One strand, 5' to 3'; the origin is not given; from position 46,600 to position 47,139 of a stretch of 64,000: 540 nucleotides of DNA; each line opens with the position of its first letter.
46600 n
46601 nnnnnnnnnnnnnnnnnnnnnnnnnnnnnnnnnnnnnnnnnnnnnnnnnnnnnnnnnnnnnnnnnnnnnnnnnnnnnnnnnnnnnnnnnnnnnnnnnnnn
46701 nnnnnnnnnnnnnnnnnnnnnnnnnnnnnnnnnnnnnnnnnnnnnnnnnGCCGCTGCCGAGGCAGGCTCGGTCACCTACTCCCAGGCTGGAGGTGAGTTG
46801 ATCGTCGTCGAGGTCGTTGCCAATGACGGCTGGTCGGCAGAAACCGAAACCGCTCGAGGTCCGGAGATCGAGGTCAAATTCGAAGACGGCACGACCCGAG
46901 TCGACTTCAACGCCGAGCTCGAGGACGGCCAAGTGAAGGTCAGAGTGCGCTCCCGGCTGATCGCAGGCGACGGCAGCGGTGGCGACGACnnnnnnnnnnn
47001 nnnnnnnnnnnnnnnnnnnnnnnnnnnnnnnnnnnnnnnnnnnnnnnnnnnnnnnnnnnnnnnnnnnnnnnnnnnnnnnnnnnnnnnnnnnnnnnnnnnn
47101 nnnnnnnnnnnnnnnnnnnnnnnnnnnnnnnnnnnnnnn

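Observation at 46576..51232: Secreted poly-Asp-tailed repeat protein and Ser/Thr/Pro-rich paralog bracket a two-component system, with sulfotransferases nearby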

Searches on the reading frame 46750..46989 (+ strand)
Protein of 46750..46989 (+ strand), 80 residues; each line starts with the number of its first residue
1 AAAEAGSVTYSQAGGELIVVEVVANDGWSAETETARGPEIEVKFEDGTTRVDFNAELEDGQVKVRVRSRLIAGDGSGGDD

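Call 40: find_related_loci(query=A1, collection=genome_contigs, flank=7000)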
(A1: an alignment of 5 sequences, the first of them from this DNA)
Query A1 (72 aa) in genome_contigs; peptide patterns used: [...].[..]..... (x = any residue, [..] = any of these).
543 stretches matched a pattern; 45 encode a relative of the query (tblastn E <= 1e-3); 45 distinct loci.
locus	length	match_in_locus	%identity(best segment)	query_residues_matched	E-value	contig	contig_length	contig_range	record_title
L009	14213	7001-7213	66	1-71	3e-26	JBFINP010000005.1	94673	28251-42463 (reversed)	MAG: Acidimicrobiia bacterium isolate Mix_sand12.2021.10.G.66 k141_1339660_length_94673_cov_36.5656, whole genome shotgu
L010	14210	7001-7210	66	2-71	5e-24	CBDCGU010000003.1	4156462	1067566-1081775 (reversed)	MAG: Acidimicrobiia bacterium isolate 6749b232-f2df-4c02-bc6f-726ef32645bf genome assembly, contig: contig_3, whole geno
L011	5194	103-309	62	1-69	3e-22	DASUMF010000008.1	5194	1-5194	MAG TPA_asm: Acidimicrobiia bacterium isolate SMAG_U1564 k141_402596, whole genome shotgun sequence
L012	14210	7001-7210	63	2-71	5e-22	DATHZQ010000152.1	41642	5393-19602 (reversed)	MAG TPA_asm: Acidimicrobiia bacterium isolate SMAG_U16242 k141_96569, whole genome shotgun sequence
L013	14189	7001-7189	63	5-67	5e-21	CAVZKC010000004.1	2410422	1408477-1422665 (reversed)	MAG: uncultured Actinomycetes bacterium isolate MFD05442.bin.1.17 genome assembly, contig: contig_504, whole genome shot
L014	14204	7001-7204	57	2-69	6e-20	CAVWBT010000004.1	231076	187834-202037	MAG: uncultured bacterium isolate MFD09779.bin.1.133 genome assembly, contig: contig_22282, whole genome shotgun sequenc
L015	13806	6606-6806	54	3-69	1e-19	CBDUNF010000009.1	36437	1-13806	MAG TPA_asm: uncultured bacterium isolate SRR22808118_binner23_Refined_49 genome assembly, contig: ERZ25043431.698, whol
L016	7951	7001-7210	56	2-71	2e-19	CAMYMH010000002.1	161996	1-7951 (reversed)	MAG: uncultured Acidimicrobiaceae bacterium isolate ES_M_Acidobacteriota_15 genome assembly, contig: scaffold_21, whole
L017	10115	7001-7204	56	2-69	2e-19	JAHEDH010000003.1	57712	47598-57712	MAG: bacterium isolate Ww195 NODE_437_length_57712_cov_4.384817, whole genome shotgun sequence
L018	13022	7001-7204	51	4-71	2e-18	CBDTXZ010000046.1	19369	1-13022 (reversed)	MAG TPA_asm: uncultured bacterium isolate ERR2431957_binner23_Refined_4 genome assembly, contig: ERZ23878503.570, whole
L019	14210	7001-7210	54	3-72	1e-18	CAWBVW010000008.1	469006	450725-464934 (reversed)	MAG: uncultured bacterium isolate MFD09779.bin.1.214 genome assembly, contig: contig_43215, whole genome shotgun sequenc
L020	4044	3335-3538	56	2-69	5e-18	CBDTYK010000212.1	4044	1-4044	MAG TPA_asm: uncultured bacterium isolate ERR2431959_concoct_71 genome assembly, contig: ERZ23878264.13317, whole genome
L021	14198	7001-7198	50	2-67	7e-18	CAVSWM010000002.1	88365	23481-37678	MAG: uncultured bacterium isolate MFD05684.bin.2.115 genome assembly, contig: contig_110949, whole genome shotgun sequen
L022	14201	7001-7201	51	3-69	6e-18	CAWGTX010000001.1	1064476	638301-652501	MAG: uncultured bacterium isolate MFD09779.bin.1.245 genome assembly, contig: contig_20138, whole genome shotgun sequenc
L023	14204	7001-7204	51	3-70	2e-17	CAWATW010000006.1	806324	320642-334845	MAG: uncultured bacterium isolate MFD09779.bin.1.206 genome assembly, contig: contig_5184, whole genome shotgun sequence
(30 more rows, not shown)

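Call 52: search_protein_representatives(alignment_id=A5)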
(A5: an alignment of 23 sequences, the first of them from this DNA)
Query: 23 sequences, 78 profile positions. Proteins with E-value up to 0.001 (for the whole library): 4040; up to 1e-10: 1433; up to 1e-30: 40. The best 150 are listed.
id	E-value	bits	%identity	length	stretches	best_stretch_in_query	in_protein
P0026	2.4e-56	203.8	-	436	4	9-73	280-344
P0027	1.5e-49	182.0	-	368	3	6-75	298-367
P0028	1.0e-45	169.7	-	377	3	4-75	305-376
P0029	1.3e-44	166.1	-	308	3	8-76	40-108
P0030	3.3e-43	161.7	-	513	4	4-72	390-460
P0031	3.9e-42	158.2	-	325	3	5-76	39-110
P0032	5.7e-41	154.5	-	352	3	6-76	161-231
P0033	1.5e-40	153.2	-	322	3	5-75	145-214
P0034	1.7e-40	152.9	-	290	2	4-75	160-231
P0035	5.5e-40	151.3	-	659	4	8-75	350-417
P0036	9.6e-40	150.6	-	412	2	5-76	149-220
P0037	7.3e-39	147.7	-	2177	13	20-53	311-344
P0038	1.9e-37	143.2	-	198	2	4-76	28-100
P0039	3.2e-37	142.5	-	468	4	7-75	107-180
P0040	6.3e-37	141.5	-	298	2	4-74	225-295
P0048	9.1e-36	137.8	-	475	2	7-75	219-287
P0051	8.7e-34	131.5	-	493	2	6-74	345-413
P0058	2.4e-31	123.7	-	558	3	4-74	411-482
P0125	1.4e-23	98.8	-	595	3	8-73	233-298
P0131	2.3e-23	98.1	-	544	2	8-73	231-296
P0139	9.8e-23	96.1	-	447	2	7-74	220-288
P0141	1.0e-22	96.0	-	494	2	3-75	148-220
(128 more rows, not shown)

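Call 53: search_protein_families(library=pfam, proteins=[P0035, P0030, P0051, P0048, P0125, P0131, P0026, P0141, P0058, P0139], max_evalue=0.01)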
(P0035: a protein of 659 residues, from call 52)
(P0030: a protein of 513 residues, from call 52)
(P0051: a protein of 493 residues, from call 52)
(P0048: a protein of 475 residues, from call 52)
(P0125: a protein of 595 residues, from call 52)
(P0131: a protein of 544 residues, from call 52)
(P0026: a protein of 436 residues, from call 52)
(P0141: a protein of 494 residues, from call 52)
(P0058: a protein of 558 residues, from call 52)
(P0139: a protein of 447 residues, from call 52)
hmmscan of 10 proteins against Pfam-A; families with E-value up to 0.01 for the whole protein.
P0035 (659 aa): 0 families

P0030 (513 aa): 1 family
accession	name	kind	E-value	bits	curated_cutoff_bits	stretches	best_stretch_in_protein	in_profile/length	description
PF07987.16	DUF1775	-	0.0019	19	25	0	184-215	30-60/146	Domain of unkown function (DUF1775)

P0051 (493 aa): 0 families

P0048 (475 aa): 1 family
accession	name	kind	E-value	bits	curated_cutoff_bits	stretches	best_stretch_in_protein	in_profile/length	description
PF24745.1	DUF7693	-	0.0073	16.9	27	0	213-265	23-75/99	Domain of unknown function (DUF7693)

P0125 (595 aa): 0 families

P0131 (544 aa): 0 families

P0026 (436 aa): 7 families
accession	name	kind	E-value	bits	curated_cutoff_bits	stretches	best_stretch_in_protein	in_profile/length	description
PF17433.7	Glyco_hydro_49N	-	1.1e-06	28.8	21.3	0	189-255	96-161/188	Glycosyl hydrolase family 49 N-terminal Ig-like domain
PF11687.14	DUF3284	-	2.7e-05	24.4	23.7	0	306-333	80-107/119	Domain of unknown function (DUF3284)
PF09864.15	MliC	-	9.4e-05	22.8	22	0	104-159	13-60/67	Membrane-bound lysozyme-inhibitor of c-type lysozyme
PF17656.6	ChapFlgA_N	-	0.00023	21.9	27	0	221-241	13-33/77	FlgA N-terminal domain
PF20001.5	DUF6428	-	0.0032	17.7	28.7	0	224-250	86-112/155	Family of unknown function (DUF6428)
PF02922.24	CBM_48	-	0.0083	16.9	22.4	0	361-409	22-72/83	Carbohydrate-binding module 48 (Isoamylase N-terminal domain)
PF01456.22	Mucin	-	0.0097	16.4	34.7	1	9-101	6-100/143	Mucin-like glycoprotein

P0141 (494 aa): 0 families

P0058 (558 aa): 1 family
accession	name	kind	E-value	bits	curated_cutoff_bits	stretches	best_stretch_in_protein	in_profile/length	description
PF22807.2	TrAA12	-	0.0004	19.3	30.9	1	220-281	356-417/463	TrAA12-like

P0139 (447 aa): 0 families

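Call 65: predict_structure(alignment_id=A5)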
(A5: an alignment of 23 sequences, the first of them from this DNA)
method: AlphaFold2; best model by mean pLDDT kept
length: 72 residues; sequences in the alignment: 23
mean_pLDDT: 95.7   pTM: 0.81
mean pLDDT of the five models: 95.7, 95.6, 95.2, 94.6, 93.5
residues with pLDDT >= 90: 68; 70-90: 4; 50-70: 0; < 50: 0
segments of 3 or more residues with pLDDT < 50: none
pLDDT, mean of each block of 10 residues (from residue 1): 93 96 98 97 97 96 96 84
secondary structure, 60 per line:
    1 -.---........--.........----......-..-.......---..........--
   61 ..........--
elements in order: E6-13 E16-24 E29-34 E39-45 E49-58 E61-70

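Call 71: find_related_loci(query=window:46750-46989:+, collection=metagenome_contigs, flank=4000)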
Query seq(80 aa) (80 aa) in metagenome_contigs; peptide patterns used: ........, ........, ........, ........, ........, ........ (x = any residue, [..] = any of these).
600 stretches matched a pattern (row limit reached: there are more); 20 encode a relative of the query (tblastn E <= 1e-3); 20 distinct loci.
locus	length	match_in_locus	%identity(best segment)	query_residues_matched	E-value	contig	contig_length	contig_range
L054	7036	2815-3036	53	4-77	8e-22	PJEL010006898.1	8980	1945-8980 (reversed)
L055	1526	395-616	53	4-77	9e-22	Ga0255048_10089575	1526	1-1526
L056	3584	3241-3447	54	2-70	3e-20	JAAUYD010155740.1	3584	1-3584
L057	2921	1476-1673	53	4-69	1e-19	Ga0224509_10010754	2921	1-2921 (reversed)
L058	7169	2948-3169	53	1-73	2e-19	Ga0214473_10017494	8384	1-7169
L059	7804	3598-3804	51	2-70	4e-19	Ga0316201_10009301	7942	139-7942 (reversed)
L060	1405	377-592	53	2-73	6e-19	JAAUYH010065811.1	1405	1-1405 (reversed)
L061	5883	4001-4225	52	4-80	1e-18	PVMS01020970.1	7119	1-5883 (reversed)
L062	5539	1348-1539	55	4-67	2e-18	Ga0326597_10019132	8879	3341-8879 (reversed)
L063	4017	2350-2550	52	4-70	2e-17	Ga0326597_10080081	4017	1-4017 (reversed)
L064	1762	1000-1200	49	2-68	2e-17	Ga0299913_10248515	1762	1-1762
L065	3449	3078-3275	47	3-68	2e-15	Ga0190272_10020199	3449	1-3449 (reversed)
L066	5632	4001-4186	47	5-66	1e-13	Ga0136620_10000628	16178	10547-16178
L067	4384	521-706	47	5-66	1e-13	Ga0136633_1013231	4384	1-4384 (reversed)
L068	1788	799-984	47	5-66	1e-13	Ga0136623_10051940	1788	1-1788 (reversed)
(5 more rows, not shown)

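Call 75: fold_search(model_id=the predicted structure, library=pdb)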
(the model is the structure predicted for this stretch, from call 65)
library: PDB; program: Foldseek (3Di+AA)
matches with E <= 10: 446; with E <= 0.001: 0
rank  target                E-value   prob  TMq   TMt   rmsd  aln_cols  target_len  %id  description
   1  4h5i_B                2.4e-01  0.77  0.38  0.12   7.8        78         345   15  Crystal Structure of the Guanine Nucleotide Exchange Factor Sec12 (P1 form) (released 2012-11-07)
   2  2a22_A                2.5e-01  0.99  0.42  0.17   1.1        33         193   21  Structure of Vacuolar Protein Sorting 29 from Cryptosporidium Parvum (released 2005-08-16)
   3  6xs7_A                4.6e-01  0.63  0.41  0.17  13.2        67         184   15  Crystal structure of human Vps29 complexed with RaPID-derived cyclic peptide RT-D2 (released 2021-07-14)
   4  3ef7_A                5.6e-01  0.21  0.31  0.06  13.3        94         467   13  ZP-N domain of mammalian sperm receptor ZP3 (crystal form III) (released 2008-12-02)
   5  2a22_B                6.0e-01  0.57  0.42  0.16  13.2        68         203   16  Structure of Vacuolar Protein Sorting 29 from Cryptosporidium Parvum (released 2005-08-16)
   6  5trv                  7.8e-01  0.13  0.25  0.19   5.6        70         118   21  Crystal structure of a de novo designed protein with curved beta-sheet (released 2017-01-25)
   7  3qv0                  8.2e-01  0.41  0.41  0.19   7.7        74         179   14  Crystal structure of Saccharomyces cerevisiae Mam33 (released 2011-06-08)
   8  8sym_B                9.2e-01  0.51  0.45  0.18  13.1        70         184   16  Human VPS29/VPS35L Complex (Locally refined map) (released 2023-11-01)
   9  5tph_B                1.0e+00  0.18  0.29  0.20   5.0        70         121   14  Crystal structure of a de novo designed protein homodimer with curved beta-sheet (released 2017-01-25)
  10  8tta_C                1.1e+00  0.44  0.44  0.18  14.1        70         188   11  Structure of retromer VPS29-VPS35 (483-796) complexed with Fam21A repeat 21 (1328-1341) (released 2024-08-21)
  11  7qqj_B                1.1e+00  0.57  0.40  0.08   3.4        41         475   15  Sucrose phosphorylase from Jeotgalibaca ciconiae (released 2023-01-18)
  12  3j9f_9                1.1e+00  0.13  0.29  0.24  13.6        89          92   10  Poliovirus complexed with soluble, deglycosylated poliovirus receptor (Pvr) at 4 degrees C (released 2015-02-11)
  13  8fud_A                1.2e+00  0.92  0.45  0.18   1.2        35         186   20  Crystal structure of Vps29 in complex with Chaetomium thermophilum Vps5 (71 to 80) (released 2024-07-24)
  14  5gtu_A                1.2e+00  0.41  0.44  0.18  12.7        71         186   11  Structural and mechanistic insights into regulation of the retromer coat by TBC1d5 (released 2016-12-07)
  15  5xck_B                1.2e+00  0.38  0.42  0.17  13.2        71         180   14  Crystal structure of Vps29 double mutant (D62A/H86A) from Entamoeba histolytica (released 2017-10-18)
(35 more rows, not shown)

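Call 80: search_solved_structures(query=A5, max_evalue=1)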
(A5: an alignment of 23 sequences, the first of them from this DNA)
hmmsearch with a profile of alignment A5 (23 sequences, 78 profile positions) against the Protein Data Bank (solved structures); distinct sequences matched with E-value up to 1: 10.
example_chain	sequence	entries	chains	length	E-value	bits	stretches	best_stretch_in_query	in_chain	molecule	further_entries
6d0t_A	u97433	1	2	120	0.00071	22.8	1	35-72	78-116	BB1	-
8bl3_A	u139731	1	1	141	0.003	20.8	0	39-74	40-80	scIg12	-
8bl6_A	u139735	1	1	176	0.0042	20.3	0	40-61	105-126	dIG14-scdim-EF62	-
7skp_A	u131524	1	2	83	0.19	15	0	46-61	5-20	De novo synthetic protein DIG14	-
8um6_A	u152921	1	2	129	0.31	14.3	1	21-55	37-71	Uncharacterized protein YcnI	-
7me6_A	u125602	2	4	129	0.33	14.2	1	21-55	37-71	Uncharacterized protein YcnI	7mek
6mrr_A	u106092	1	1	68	0.42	13.9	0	34-74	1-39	Foldit1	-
5ts4_A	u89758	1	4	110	0.62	13.3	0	46-72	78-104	denovo NTF2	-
9mr4_U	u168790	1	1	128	0.93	12.8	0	7-32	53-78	Large ribosomal subunit protein eL22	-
6p5i_AU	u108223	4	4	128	0.93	12.8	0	7-32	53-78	eL22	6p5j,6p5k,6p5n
